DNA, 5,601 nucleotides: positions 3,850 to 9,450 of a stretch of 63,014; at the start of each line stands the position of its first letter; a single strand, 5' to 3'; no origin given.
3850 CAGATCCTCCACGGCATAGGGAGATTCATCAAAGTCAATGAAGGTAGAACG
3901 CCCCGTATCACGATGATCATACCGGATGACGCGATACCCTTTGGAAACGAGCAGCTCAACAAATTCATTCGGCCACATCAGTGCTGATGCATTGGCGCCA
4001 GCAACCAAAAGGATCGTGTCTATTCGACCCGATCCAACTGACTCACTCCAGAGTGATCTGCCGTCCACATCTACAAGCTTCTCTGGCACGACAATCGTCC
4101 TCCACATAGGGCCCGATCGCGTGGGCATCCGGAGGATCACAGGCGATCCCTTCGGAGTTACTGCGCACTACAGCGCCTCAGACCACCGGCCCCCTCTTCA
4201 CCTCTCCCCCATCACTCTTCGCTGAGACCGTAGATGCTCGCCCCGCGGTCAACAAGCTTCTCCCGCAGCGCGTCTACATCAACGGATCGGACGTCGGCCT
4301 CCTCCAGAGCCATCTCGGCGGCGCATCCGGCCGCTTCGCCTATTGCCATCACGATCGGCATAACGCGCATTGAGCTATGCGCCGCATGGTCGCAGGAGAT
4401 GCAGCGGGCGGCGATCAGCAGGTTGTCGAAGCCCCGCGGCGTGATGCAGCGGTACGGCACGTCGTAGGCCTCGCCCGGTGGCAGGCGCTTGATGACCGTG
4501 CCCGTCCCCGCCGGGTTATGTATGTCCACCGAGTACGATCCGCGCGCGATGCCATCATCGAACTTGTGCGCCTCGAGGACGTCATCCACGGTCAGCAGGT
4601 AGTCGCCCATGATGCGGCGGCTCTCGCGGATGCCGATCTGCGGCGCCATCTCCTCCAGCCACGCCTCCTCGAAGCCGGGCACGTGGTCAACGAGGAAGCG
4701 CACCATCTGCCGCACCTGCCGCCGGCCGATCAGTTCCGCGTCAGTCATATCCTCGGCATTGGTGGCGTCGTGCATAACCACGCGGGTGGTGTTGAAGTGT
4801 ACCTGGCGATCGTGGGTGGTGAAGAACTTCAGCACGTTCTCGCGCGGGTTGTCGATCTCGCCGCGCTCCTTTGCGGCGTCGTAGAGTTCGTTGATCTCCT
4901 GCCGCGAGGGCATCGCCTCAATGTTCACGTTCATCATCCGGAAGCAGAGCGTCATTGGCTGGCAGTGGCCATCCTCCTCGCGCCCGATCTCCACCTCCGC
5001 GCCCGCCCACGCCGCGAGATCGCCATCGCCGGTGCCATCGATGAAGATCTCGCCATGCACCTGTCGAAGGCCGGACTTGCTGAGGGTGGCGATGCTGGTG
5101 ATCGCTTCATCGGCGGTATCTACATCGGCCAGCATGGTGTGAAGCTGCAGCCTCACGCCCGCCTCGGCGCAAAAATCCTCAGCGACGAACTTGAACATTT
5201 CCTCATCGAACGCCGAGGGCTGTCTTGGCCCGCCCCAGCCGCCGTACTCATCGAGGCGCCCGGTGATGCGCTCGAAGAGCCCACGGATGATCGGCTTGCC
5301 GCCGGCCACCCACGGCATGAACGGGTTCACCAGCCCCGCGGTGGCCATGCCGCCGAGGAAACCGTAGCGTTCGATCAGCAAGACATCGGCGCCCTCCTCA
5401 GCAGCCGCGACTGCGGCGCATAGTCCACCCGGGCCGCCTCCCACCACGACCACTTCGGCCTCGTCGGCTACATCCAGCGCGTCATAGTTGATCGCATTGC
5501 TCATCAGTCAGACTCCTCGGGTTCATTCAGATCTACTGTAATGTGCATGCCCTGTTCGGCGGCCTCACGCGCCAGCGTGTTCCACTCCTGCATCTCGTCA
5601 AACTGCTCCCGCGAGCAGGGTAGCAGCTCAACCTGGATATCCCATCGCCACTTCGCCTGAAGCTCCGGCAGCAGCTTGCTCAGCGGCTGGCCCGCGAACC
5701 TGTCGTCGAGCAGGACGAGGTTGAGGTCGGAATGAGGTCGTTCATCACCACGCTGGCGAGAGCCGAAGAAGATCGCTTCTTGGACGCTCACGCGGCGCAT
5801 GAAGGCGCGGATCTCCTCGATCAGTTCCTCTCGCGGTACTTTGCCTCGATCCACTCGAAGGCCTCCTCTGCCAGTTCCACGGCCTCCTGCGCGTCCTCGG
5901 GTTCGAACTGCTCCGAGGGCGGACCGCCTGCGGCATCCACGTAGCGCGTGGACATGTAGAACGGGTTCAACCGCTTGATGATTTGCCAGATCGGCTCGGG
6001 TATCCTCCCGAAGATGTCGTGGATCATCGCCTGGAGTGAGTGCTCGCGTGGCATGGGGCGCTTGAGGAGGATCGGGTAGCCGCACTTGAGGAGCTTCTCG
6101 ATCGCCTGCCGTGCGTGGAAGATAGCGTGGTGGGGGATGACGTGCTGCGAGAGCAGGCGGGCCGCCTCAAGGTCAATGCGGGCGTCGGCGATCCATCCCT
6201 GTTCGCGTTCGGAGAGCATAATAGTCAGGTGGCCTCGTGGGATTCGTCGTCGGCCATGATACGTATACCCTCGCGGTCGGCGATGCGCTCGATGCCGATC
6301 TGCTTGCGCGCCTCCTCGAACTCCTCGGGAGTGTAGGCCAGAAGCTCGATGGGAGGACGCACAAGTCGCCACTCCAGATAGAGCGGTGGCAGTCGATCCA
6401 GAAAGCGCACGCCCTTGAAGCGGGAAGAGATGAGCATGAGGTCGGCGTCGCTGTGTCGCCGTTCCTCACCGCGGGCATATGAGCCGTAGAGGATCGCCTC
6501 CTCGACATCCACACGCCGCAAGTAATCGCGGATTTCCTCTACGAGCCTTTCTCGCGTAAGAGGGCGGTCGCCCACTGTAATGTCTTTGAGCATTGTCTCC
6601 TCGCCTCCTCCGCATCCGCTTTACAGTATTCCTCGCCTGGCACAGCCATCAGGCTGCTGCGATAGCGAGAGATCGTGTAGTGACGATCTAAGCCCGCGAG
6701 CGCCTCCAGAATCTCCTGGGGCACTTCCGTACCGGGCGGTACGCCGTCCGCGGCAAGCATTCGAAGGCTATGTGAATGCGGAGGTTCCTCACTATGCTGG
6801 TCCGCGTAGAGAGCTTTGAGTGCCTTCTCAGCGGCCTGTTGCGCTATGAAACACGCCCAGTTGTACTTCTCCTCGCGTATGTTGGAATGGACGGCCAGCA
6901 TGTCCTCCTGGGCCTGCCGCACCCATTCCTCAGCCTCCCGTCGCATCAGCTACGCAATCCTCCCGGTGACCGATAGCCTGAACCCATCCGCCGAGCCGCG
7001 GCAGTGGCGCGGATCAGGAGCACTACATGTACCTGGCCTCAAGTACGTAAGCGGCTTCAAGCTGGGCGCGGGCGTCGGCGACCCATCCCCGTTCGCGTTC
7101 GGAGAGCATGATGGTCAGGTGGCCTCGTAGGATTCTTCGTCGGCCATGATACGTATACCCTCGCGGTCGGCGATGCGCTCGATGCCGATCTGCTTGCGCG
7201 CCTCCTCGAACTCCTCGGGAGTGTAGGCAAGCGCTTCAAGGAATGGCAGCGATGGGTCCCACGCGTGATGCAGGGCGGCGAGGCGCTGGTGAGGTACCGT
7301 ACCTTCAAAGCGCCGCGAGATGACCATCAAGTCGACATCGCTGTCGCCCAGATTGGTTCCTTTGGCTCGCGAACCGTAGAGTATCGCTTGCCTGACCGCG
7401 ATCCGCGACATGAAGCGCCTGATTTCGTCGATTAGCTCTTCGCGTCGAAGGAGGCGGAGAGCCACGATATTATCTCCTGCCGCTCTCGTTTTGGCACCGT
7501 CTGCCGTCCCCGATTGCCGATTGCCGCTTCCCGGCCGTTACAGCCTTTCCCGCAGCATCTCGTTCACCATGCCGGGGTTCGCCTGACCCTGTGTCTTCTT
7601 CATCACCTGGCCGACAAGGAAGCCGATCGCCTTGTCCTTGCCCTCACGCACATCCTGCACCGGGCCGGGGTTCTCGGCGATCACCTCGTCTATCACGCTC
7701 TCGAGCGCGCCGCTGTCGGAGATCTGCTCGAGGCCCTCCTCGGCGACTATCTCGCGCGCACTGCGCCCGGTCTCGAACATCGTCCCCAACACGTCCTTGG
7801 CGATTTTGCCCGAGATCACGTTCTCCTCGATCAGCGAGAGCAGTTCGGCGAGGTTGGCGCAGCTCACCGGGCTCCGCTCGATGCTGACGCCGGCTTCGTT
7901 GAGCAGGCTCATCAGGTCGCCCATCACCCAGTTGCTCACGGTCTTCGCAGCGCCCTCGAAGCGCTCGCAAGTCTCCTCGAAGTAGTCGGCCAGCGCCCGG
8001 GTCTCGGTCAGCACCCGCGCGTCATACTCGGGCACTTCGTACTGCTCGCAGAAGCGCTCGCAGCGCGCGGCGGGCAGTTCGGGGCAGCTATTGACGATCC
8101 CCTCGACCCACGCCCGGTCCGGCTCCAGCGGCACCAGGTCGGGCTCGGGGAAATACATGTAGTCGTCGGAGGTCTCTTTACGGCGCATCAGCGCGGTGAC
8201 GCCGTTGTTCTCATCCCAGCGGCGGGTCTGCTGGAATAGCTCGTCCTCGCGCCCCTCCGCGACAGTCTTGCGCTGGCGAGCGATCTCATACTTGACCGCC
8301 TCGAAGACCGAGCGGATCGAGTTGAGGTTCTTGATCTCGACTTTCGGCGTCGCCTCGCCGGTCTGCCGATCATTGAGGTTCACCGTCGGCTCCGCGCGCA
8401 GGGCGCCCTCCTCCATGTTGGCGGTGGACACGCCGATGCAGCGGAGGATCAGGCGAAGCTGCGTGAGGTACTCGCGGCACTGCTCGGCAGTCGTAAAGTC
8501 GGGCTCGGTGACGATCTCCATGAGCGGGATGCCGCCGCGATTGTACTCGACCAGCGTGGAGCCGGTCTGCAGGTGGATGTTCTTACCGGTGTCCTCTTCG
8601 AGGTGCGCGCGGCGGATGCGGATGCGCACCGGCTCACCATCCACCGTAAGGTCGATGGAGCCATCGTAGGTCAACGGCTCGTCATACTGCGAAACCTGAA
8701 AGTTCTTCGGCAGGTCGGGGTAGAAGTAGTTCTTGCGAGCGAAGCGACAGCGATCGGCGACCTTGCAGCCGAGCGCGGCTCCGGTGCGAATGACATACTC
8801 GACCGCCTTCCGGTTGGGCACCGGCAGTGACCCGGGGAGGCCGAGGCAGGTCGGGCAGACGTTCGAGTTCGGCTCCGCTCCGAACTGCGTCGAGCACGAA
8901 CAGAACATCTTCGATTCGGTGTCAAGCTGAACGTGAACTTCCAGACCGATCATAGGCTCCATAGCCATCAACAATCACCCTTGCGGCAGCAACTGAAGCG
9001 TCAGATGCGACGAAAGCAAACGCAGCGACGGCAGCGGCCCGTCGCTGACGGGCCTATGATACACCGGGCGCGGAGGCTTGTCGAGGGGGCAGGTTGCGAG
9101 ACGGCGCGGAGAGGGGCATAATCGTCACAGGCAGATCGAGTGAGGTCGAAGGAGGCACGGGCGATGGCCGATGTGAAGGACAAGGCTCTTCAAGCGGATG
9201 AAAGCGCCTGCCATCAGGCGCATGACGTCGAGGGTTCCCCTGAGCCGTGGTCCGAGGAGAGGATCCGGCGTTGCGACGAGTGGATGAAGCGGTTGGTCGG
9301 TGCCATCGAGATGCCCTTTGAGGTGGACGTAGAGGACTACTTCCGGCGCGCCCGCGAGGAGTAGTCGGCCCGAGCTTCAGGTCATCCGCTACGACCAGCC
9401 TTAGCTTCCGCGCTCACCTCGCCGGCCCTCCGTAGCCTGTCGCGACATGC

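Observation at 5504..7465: Tandem HEPN/MNT toxin-antitoxin-like array inside the gatB transcription unit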

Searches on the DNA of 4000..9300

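Call 68: search_rna_families(source=window, start=4000, end=9300, threshold=evalue, max_evalue=0.1)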
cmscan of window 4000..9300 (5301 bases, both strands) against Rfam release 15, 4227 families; matches with E-value up to 0.1: 0.
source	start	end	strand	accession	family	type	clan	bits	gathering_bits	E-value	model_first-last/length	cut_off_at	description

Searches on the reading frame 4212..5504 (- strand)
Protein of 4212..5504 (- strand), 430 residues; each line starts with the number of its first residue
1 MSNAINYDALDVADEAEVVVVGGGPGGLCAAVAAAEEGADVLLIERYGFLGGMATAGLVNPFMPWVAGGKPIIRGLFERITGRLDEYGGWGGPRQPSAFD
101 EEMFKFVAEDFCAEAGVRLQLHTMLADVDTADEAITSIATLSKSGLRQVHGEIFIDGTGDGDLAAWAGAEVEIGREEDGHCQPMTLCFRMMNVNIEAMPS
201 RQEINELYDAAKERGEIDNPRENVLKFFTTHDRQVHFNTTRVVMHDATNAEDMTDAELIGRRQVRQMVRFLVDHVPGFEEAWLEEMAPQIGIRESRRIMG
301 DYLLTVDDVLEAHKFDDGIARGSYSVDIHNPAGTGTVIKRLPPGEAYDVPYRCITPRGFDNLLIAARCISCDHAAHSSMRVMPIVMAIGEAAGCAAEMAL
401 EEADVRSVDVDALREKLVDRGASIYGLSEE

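Call 5: search_protein_families(library=pfam, proteins=[window:4212-5504:-], max_evalue=0.01)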
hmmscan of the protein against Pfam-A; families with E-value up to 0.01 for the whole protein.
window:4212-5504:- (430 aa): 10 families
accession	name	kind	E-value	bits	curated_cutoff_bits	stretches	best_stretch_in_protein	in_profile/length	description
PF12831.13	FAD_oxidored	-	1.2e-127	427.2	27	1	17-417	1-416/416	FAD dependent oxidoreductase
PF13450.12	NAD_binding_8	-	3e-07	31.1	21.9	1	20-55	1-36/68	NAD(P)-binding Rossmann-like domain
PF07992.20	Pyr_redox_2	-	3.3e-06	27.2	26.1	1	17-46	2-31/291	Pyridine nucleotide-disulphide oxidoreductase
PF01266.30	DAO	-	5.5e-06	26.6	27.9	1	18-118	2-81/353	FAD dependent oxidoreductase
PF00890.30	FAD_binding_2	-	9.1e-06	25.5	20.4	1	18-52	2-36/414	FAD binding domain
PF03486.20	HI0933_like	-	2.8e-05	24.1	50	1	17-47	2-32/244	HI0933-like protein Rossmann domain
PF01946.23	Thi4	-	6.1e-05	22.8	26.2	1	10-57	12-61/235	Thi4 family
PF01494.25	FAD_binding_3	-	0.00016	21.5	22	1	15-47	1-33/349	FAD binding domain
PF00070.33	Pyr_redox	-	0.0014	19.6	22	0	18-46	2-30/82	Pyridine nucleotide-disulphide oxidoreductase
PF01134.28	GIDA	-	0.0029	17.2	22.1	1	17-45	1-29/391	Glucose inhibited division protein A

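Call 8: search_protein_families(library=ncbifam, proteins=[window:4212-5504:-], max_evalue=0.01)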
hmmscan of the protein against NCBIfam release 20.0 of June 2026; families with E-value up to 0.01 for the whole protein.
window:4212-5504:- (430 aa): 69 families (the best 25 are shown)
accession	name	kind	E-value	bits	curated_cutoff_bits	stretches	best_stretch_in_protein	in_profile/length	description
NF005511.0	PRK07121.1-4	equivalog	3.4e-08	32.4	466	1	6-57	11-62/553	FAD-binding protein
NF009477.0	PRK12843.1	equivalog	8.7e-08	31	758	1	9-55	10-56/578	FAD-dependent oxidoreductase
TIGR03997.1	mycofact_OYE_2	equivalog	1.6e-07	30.1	793.15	1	16-55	380-419/645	mycofactocin system FadH/OYE family oxidoreductase 2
NF009476.0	PRK12839.1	equivalog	3.2e-07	28.9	940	1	14-55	7-48/572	FAD-dependent oxidoreductase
NF005512.0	PRK07121.1-5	subfamily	4.1e-07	28.9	812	1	13-73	19-76/489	FAD-binding protein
NF009478.0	PRK12844.1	equivalog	8.9e-07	27.6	789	1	14-54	7-47/559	3-ketosteroid-delta-1-dehydrogenase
NF006130.0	PRK08274.1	equivalog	1.3e-06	27.5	369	1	14-46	4-36/467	FAD-dependent tricarballylate dehydrogenase TcuA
NF005508.0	PRK07121.1-1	equivalog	1.3e-06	27.3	537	1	11-54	16-59/497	FAD-binding protein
NF004789.0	PRK06134.1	subfamily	1.4e-06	27.1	747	1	13-55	10-52/581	FAD-dependent oxidoreductase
TIGR01350.1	lipoamide_DH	equivalog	3.2e-06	26.1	408.8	1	16-53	2-38/461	dihydrolipoyl dehydrogenase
NF005883.0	PRK07845.1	equivalog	4.8e-06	25.8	479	1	16-55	3-41/466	NAD(P)H-quinone dehydrogenase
NF053676.1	4oxCHCAChcC1Cy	equivalog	5e-06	25.2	1000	1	17-67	3-50/528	4-oxocyclohexanecarboxylate 2-dehydrogenase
NF005882.1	PRK07843.1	equivalog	5.6e-06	25.1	788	1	17-55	3-41/547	3-oxosteroid 1-dehydrogenase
NF009410.0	PRK12771.1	subfamily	5.8e-06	25.2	516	1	16-58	139-181/566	NAD(P)-binding protein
TIGR00292.1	TIGR00292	equivalog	7.3e-06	25.4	148.3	1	9-58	15-65/254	sulfide-dependent adenosine diphosphate thiazole synthase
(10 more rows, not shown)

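Call 74: find_related_loci(query=window:4212-5504:-, collection=genome_contigs, flank=4500)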
Query window:4212-5504:- (430 aa) in genome_contigs; peptide patterns used: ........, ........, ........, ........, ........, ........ (x = any residue, [..] = any of these).
31 stretches matched a pattern; 7 encode a relative of the query (tblastn E <= 1e-3); 7 distinct loci.
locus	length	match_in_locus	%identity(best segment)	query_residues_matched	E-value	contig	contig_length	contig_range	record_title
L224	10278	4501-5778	85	1-426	0e+0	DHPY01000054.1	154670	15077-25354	MAG TPA_asm: Armatimonadetes bacterium UBA5352 UBA5352_contig_1347, whole genome shotgun sequence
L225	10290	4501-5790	86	1-430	0e+0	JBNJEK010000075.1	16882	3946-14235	MAG: Armatimonadota bacterium isolate Y23_14dBSd3.bin.89 NODE_2305_length_16882_cov_7.484359, whole genome shotgun seque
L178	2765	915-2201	86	1-429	0e+0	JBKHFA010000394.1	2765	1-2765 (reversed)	MAG: Armatimonadota bacterium isolate D1M05_3 NODE_37792_length_2765_cov_5.883764, whole genome shotgun sequence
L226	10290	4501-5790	83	1-430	0e+0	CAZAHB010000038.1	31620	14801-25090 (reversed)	MAG TPA_asm: uncultured Armatimonadia bacterium isolate binchicken_co77_180 genome assembly, contig: NODE_1701_length_31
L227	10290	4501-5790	87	1-430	0e+0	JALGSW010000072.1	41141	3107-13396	MAG: Candidatus Zipacnadia bacterium isolate AB_3033_Bin_59 AB_3033_Bin_59_scaffold_3541, whole genome shotgun sequence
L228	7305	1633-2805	35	15-386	5e-55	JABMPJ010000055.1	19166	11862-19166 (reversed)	MAG: Lentisphaerae bacterium isolate bin.508 k141_1848459, whole genome shotgun sequence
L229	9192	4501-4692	37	18-88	3e-5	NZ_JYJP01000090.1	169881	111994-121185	Vibrio mexicanus strain CAIM 1540 contig00114, whole genome shotgun sequence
